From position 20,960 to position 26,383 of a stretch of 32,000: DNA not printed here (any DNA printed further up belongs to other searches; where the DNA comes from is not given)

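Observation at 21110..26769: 1707-aa orphan surface protein co-transcribed with a small 5-TM protein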

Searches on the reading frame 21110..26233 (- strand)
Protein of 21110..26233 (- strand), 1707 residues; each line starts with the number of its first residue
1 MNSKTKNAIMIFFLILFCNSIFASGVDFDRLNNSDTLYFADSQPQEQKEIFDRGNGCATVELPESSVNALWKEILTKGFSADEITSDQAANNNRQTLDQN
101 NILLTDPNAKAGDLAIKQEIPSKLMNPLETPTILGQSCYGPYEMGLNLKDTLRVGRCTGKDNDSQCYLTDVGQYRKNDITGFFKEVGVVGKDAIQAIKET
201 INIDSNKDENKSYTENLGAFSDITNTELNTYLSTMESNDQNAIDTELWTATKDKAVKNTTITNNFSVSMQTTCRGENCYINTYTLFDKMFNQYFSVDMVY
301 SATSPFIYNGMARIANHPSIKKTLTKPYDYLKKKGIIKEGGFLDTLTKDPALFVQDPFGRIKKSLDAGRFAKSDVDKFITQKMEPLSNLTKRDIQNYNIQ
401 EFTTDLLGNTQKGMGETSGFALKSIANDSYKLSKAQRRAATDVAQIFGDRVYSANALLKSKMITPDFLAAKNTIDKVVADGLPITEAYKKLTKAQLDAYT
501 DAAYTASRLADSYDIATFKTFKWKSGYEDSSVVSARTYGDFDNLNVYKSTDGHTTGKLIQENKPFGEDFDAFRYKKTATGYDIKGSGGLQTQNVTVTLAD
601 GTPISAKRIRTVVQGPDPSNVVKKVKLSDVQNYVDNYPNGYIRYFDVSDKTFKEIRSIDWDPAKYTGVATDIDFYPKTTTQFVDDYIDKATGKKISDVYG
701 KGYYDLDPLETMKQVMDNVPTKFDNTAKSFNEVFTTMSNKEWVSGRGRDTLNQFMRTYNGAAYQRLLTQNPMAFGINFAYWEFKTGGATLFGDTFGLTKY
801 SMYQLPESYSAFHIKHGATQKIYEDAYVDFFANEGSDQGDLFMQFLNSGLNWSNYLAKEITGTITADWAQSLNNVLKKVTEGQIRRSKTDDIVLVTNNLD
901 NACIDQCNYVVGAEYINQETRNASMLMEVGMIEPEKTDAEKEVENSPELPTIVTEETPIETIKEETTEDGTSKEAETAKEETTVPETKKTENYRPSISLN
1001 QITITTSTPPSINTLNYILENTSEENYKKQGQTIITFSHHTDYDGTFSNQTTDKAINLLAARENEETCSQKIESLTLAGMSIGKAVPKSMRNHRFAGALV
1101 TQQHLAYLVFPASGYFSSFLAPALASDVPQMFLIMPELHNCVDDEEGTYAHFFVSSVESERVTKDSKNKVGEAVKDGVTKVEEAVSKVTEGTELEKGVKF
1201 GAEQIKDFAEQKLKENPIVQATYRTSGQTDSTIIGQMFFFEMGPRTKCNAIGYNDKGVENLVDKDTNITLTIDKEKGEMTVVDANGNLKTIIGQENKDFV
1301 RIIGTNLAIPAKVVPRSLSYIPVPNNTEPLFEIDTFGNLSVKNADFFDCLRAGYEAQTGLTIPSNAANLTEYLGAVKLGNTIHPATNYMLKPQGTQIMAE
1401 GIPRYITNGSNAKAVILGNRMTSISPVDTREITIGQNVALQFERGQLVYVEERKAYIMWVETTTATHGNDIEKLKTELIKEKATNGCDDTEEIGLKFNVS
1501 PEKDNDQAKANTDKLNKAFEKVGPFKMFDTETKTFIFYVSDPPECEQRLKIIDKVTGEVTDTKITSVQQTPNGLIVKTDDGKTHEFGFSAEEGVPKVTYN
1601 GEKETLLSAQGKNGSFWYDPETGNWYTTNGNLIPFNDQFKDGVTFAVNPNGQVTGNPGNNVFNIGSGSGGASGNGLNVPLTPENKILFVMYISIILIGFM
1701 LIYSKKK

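Call 6: search_protein_families(library=pfam, proteins=[window:21110-26233:-], max_evalue=0.1)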
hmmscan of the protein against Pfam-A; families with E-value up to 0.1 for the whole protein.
window:21110-26233:- (1707 aa): 0 families

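Call 7: search_solved_structures(query=window:21110-26233:-, max_evalue=1)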
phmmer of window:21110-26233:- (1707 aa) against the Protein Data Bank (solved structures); distinct sequences matched with E-value up to 1: 1.
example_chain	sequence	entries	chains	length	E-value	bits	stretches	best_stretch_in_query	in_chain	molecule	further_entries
2fyh_A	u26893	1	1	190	0.61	10.5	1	312-385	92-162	putative integral membrane transport protein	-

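Call 8: find_homologous_proteins(query=window:21110-26233:-, max_evalue=0.001)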
Query window:21110-26233:- (1707 aa): 31 proteins with E <= 0.001 among 8000 candidates.
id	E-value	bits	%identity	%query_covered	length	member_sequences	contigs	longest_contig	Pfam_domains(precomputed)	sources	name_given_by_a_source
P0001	0.0e+0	3854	99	100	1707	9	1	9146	-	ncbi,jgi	jgi:hypothetical protein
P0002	0.0e+0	3087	79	100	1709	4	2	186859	-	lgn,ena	-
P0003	0.0e+0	2747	69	100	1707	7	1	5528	-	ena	-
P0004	0.0e+0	2673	69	100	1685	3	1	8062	-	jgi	-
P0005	0.0e+0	2598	66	100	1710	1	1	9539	-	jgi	-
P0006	0.0e+0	2531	64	100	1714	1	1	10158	-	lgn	-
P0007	0.0e+0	2479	64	100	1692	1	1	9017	-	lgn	-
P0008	0.0e+0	2031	56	97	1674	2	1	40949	-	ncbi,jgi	ncbi:MAG: hypothetical protein WC932_05380 [archaeon]|jgi:hypothetical protein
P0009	0.0e+0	1976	54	100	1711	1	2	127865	-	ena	-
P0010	0.0e+0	1953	53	100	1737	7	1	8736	-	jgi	jgi:hypothetical protein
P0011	0.0e+0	1951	53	100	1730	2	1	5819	-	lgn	-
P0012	0.0e+0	1941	63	42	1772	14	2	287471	-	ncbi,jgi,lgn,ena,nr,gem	ncbi:MAG TPA: hypothetical protein P5530_03550 [Candidatus Diapherotrites archaeon]|nr:hypothetical 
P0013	0.0e+0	1935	63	43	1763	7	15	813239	-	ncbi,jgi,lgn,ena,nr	ncbi:MAG TPA: hypothetical protein PK655_02305 [archaeon]|nr:hypothetical protein [archaeon]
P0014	0.0e+0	1894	51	100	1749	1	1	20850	-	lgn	-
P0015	0.0e+0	1500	45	100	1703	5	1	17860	-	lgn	-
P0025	0.0e+0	1164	38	100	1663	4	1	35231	-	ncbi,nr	ncbi:MAG: hypothetical protein PHN22_03490 [Candidatus ainarchaeum sp.]|nr:hypothetical protein [Can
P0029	0.0e+0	1129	38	99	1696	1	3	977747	-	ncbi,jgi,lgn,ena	-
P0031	6.6e-90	320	29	40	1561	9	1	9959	-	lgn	-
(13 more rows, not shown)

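Call 18: find_encoding_contigs(protein=P0013, flank=10000, max_places=2)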
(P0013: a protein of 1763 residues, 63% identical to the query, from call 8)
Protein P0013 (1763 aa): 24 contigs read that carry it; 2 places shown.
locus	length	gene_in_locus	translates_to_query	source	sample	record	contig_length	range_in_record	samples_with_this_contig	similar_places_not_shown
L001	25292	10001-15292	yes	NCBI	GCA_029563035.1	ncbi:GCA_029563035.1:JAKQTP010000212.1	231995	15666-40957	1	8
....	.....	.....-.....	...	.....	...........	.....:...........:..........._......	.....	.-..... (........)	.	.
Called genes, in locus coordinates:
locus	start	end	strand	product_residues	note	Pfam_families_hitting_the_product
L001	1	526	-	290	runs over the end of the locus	PF01261:AP_endonuc_2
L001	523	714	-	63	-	PF13187:Fer4_9 (faint), PF12797:Fer4_2 (weak), PF13237:Fer4_10 (weak), PF00037:Fer4 (weak), PF13459:Fer4_15 (weak), PF12837:Fer4_6 (weak), PF13370:Fer4_13, PF12838:Fer4_7 (weak), +1 more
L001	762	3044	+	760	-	-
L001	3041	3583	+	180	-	-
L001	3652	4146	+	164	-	-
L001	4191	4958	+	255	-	-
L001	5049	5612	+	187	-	-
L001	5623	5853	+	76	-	-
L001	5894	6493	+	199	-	-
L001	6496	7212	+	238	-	-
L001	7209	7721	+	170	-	-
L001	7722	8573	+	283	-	-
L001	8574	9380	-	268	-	-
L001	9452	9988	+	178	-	-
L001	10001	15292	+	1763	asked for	-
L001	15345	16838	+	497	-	PF01336:tRNA_anti-codon, PF00152:tRNA-synt_2, PF01409:tRNA-synt_2d (faint)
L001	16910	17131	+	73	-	-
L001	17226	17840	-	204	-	PF13098:Thioredoxin_2 (faint)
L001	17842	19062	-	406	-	PF00278:Orn_DAP_Arg_deC, PF02784:Orn_Arg_deC_N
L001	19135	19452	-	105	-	-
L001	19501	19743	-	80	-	-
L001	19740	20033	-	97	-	-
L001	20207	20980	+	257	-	PF00583:Acetyltransf_1 (weak), PF13673:Acetyltransf_10 (faint), PF13508:Acetyltransf_7 (weak)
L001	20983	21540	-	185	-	-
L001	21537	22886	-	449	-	PF04851:ResIII, PF00176:SNF2-rel_dom, PF00270:DEAD, PF00271:Helicase_C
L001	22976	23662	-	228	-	-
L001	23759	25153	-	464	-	PF00224:PK, PF03328:HpcH_HpaI (weak), PF02887:PK_C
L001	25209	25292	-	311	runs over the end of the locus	PF02661:Fic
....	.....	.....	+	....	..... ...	-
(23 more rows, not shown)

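Call 19: find_encoding_contigs(protein=P0029, flank=10000, max_places=1)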
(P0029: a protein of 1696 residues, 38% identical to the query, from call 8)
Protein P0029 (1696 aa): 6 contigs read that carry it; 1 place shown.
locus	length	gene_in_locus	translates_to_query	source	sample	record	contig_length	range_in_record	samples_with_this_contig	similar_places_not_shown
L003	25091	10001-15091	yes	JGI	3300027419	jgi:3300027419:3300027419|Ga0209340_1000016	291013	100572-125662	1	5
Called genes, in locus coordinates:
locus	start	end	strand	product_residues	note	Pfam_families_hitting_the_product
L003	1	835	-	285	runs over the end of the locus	PF01261:AP_endonuc_2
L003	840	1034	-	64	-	PF13187:Fer4_9 (faint), PF12797:Fer4_2 (weak), PF12837:Fer4_6 (weak), PF13237:Fer4_10 (weak), PF14697:Fer4_21 (weak), PF00037:Fer4 (weak), PF13459:Fer4_15 (faint), PF13370:Fer4_13 (weak), +1 more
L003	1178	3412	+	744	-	-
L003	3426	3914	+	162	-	-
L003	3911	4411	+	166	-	-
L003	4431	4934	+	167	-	-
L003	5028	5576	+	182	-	-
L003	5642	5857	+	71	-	-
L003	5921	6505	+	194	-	-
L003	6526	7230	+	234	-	-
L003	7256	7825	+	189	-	-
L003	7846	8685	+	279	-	-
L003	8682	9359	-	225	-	-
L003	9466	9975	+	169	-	-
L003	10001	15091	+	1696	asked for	-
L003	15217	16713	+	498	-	PF01336:tRNA_anti-codon, PF00152:tRNA-synt_2, PF01409:tRNA-synt_2d (faint)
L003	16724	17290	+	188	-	-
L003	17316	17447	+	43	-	-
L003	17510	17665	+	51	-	-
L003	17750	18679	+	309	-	PF01368:DHH, PF02272:DHHA1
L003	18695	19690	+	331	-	PF00588:SpoU_methylase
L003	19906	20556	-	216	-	PF02517:Rce1-like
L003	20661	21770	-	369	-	-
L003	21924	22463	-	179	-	PF22769:DCD, PF00692:dUTPase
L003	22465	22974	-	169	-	PF00186:DHFR_1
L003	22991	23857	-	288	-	PF00303:Thymidylat_synt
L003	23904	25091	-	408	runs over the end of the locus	PF00464:SHMT, PF00155:Aminotran_1_2 (faint)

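Call 20: find_encoding_contigs(protein=P0025, flank=10000, max_places=1)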
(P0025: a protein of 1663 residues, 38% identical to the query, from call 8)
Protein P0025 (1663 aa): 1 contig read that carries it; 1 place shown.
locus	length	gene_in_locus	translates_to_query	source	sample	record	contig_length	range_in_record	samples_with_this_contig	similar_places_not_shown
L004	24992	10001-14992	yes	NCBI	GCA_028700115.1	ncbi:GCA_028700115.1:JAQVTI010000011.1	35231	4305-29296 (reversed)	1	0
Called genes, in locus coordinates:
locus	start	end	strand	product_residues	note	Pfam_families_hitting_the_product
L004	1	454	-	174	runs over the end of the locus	PF01261:AP_endonuc_2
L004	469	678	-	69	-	-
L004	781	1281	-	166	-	-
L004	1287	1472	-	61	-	PF14697:Fer4_21 (weak), PF25160:LdpA_Fe-S-bd (faint), PF00037:Fer4, PF12797:Fer4_2 (weak), PF12837:Fer4_6 (weak), PF13237:Fer4_10 (weak), PF13459:Fer4_15, PF13370:Fer4_13, +1 more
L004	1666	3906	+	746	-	-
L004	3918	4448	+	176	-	-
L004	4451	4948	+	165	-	-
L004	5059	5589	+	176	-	-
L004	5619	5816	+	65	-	-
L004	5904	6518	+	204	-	-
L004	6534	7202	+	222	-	-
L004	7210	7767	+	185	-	-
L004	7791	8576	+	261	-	-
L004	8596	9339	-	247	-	-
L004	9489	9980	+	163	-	-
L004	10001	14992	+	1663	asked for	-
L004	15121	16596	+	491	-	PF01336:tRNA_anti-codon, PF00152:tRNA-synt_2, PF01409:tRNA-synt_2d (faint)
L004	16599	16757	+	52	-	-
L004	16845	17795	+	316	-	-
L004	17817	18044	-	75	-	PF00462:Glutaredoxin, PF13417:GST_N_3 (weak)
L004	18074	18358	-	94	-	PF01022:HTH_5 (weak)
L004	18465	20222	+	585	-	PF09972:DUF2207, PF20990:DUF2207_C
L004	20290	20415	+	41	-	-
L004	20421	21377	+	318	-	PF04055:Radical_SAM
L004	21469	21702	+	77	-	-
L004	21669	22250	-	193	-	PF00583:Acetyltransf_1, PF13673:Acetyltransf_10, PF13508:Acetyltransf_7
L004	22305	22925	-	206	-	PF02517:Rce1-like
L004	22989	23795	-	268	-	-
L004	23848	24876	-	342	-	-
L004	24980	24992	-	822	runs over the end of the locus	-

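Call 21: find_encoding_contigs(protein=P0031, flank=10000, max_places=1)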
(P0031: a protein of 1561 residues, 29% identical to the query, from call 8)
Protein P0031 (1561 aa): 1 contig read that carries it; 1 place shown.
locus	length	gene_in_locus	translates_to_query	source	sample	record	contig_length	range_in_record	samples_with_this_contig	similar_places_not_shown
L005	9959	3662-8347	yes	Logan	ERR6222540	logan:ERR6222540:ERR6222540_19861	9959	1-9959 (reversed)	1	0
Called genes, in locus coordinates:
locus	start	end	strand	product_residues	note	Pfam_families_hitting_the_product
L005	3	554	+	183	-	?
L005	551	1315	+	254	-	-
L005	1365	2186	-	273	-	-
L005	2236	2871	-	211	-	-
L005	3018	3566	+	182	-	-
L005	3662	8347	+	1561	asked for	-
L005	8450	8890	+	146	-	PF00856:SET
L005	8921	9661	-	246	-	PF09754:PAC2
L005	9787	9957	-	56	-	?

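Call 38: search_protein_families(library=ncbifam, proteins=[window:21110-26233:-], max_evalue=0.1)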
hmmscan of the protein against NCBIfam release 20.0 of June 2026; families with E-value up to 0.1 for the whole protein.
window:21110-26233:- (1707 aa): 1 family
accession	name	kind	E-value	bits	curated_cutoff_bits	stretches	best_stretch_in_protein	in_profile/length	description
TIGR02542.1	T_forsyth_147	domain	0.097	12.6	67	0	234-301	35-102/145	TANFOR domain-containing protein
